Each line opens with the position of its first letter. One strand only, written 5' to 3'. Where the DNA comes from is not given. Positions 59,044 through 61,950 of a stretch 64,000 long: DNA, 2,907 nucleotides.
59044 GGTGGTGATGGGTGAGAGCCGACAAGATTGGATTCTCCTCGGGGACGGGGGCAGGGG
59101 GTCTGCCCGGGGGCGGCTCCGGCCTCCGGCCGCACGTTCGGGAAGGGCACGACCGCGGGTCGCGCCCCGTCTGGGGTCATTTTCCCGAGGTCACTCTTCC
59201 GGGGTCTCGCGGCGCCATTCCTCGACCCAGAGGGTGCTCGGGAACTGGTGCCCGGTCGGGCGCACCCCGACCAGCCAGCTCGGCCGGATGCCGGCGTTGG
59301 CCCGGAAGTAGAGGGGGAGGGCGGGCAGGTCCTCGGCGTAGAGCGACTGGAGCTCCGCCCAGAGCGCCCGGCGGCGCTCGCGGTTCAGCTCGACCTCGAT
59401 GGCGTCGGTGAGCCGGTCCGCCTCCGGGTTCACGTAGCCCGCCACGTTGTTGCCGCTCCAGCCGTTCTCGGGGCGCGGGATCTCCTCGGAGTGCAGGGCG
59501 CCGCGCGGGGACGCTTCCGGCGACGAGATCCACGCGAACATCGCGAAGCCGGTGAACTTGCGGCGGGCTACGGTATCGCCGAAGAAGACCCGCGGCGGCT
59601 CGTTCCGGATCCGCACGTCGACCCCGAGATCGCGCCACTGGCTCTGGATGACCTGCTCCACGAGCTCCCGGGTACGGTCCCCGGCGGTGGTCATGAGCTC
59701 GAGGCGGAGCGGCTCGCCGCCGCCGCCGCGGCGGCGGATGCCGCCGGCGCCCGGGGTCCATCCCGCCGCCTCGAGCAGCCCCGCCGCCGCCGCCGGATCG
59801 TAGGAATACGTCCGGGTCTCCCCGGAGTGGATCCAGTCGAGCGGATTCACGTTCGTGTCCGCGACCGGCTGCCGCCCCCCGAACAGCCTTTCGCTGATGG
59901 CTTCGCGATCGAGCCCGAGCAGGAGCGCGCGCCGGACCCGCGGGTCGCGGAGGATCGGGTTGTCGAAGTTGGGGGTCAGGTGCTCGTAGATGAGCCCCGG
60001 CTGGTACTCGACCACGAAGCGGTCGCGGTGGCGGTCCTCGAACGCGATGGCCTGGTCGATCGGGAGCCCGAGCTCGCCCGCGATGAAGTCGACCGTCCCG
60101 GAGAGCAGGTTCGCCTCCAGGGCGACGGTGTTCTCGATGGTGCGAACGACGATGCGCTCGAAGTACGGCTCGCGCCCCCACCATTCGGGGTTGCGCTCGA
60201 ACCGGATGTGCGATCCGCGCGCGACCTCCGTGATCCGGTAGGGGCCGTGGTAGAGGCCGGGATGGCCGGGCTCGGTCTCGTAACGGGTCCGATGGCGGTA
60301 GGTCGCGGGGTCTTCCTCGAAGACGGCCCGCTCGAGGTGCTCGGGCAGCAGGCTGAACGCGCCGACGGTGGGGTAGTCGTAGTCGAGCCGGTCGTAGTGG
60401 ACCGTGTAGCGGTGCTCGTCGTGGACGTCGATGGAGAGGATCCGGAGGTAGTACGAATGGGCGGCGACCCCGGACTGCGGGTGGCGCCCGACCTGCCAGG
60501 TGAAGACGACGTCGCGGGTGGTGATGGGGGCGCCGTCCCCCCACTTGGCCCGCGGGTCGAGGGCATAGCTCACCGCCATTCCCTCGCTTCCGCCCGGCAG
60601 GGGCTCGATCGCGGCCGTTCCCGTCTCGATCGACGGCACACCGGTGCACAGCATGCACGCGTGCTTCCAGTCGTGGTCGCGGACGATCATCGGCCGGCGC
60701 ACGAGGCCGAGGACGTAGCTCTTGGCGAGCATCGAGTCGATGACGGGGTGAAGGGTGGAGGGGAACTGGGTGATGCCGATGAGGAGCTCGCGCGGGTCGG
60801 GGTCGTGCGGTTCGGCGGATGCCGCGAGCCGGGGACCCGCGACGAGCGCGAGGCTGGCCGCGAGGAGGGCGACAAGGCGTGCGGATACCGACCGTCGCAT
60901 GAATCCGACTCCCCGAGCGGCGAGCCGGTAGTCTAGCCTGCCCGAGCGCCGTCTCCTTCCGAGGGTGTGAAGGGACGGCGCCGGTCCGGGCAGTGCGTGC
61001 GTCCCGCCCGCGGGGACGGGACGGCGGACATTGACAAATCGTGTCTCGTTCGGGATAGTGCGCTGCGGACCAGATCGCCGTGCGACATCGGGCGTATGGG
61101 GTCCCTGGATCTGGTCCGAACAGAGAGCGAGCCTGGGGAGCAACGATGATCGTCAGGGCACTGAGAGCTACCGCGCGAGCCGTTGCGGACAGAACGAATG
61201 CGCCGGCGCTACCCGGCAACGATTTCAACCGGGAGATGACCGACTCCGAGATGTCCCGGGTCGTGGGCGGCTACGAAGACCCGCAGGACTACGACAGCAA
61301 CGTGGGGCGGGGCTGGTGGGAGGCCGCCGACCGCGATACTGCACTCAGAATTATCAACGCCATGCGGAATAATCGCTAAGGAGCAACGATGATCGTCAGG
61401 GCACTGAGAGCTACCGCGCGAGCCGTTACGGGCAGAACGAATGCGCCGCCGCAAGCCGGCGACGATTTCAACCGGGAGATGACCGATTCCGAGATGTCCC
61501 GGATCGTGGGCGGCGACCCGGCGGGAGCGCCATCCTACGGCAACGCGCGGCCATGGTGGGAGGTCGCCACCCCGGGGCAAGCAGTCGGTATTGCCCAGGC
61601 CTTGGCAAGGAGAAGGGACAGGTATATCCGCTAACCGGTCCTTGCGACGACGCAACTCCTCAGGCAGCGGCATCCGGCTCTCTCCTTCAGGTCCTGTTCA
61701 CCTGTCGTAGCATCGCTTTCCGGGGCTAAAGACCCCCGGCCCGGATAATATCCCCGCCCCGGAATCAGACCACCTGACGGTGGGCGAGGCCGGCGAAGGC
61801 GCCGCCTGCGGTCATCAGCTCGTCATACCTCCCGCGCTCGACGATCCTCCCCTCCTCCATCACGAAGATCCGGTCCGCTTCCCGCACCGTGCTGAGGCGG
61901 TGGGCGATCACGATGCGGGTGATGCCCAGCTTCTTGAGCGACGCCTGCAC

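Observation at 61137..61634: Tandem duplicated double-glycine-leader peptides with conserved leaders and diverged cores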

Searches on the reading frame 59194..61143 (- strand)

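Call 6: search_protein_families(library=ncbifam, proteins=[window:59194-61143:-], max_evalue=1)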
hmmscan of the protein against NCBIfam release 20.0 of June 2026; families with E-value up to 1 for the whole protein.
window:59194-61143:- (650 aa): 10 families
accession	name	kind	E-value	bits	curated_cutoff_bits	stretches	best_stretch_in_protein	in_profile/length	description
NF045467.1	Opp4A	equivalog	8e-32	110.2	650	1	299-616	210-530/556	oligopeptide ABC transporter substrate-binding protein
TIGR02294.1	nickel_nikA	equivalog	1.2e-27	96.6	393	1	300-516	166-380/501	nickel ABC transporter substrate-binding protein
NF045468.1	Opp5A_nikA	equivalog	2e-20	72.8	600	1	300-514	162-367/488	nickel ABC transporter substrate-binding protein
TIGR04028.1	SBP_KPN_01854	hypoth_equivalog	9e-20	70.7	468.5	1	389-513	258-380/509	TIGR04028 family ABC transporter substrate-binding protein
NF011684.0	PRK15104.1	equivalog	2.6e-14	52.8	947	1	193-627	100-524/543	oligopeptide ABC transporter substrate-binding protein OppA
NF047575.1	opine_bind_CntA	exception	4.6e-12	45.3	800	1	299-516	193-413/535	staphylopine-dependent metal ABC transporter substrate-binding lipoprotein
NF011689.0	PRK15109.1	equivalog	1.5e-11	43.7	560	1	298-461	214-372/547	ABC transporter substrate-binding protein SapA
NF043070.1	DppA_dipep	equivalog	6e-11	41.6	1005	1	299-512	210-409/535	dipeptide ABC transporter periplasmic-binding protein DppA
NF007287.0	PRK09755.1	equivalog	1.8e-07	30.4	1098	2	340-434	245-338/535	ABC transporter substrate-binding protein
NF011942.0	PRK15413.1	equivalog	4.5e-07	28.9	594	1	287-465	173-346/512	glutathione ABC transporter substrate-binding protein GsiB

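Call 7: search_protein_families(library=pfam, proteins=[window:59194-61143:-], max_evalue=1)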
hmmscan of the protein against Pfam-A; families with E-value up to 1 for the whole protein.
window:59194-61143:- (650 aa): 1 family
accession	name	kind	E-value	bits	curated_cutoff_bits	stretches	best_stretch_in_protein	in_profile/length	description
PF00496.27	SBP_bac_5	-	1.3e-58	199.4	32.4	1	192-541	20-349/368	Bacterial extracellular solute-binding proteins, family 5 Middle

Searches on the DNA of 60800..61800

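Call 28: search_rna_families(source=window, start=60800, end=61800, threshold=evalue, max_evalue=10)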
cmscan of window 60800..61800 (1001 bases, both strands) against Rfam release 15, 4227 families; matches with E-value up to 10: 1.
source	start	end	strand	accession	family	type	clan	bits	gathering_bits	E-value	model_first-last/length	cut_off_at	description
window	60883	60981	+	RF01521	CC1840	Gene; sRNA;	-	31.2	50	0.048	1-95/95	no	caulobacter sRNA CC1840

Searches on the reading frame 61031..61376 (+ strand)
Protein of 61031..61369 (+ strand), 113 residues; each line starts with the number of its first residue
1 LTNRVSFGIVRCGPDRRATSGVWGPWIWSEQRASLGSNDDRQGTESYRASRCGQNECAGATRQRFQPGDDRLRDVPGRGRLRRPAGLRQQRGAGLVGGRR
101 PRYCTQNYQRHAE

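Call 85: search_protein_families(library=pfam, proteins=[window:61031-61369:+, window:61080-61376:+], max_evalue=1)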
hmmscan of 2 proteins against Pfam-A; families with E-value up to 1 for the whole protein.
window:61031-61369:+ (113 aa): 1 family
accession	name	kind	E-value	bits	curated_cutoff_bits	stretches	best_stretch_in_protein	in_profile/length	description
PF14803.11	Zn_ribbon_Nudix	-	0.23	11.8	25.6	1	56-75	5-24/34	Nudix N-terminal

window:61080-61376:+ (99 aa): 0 families
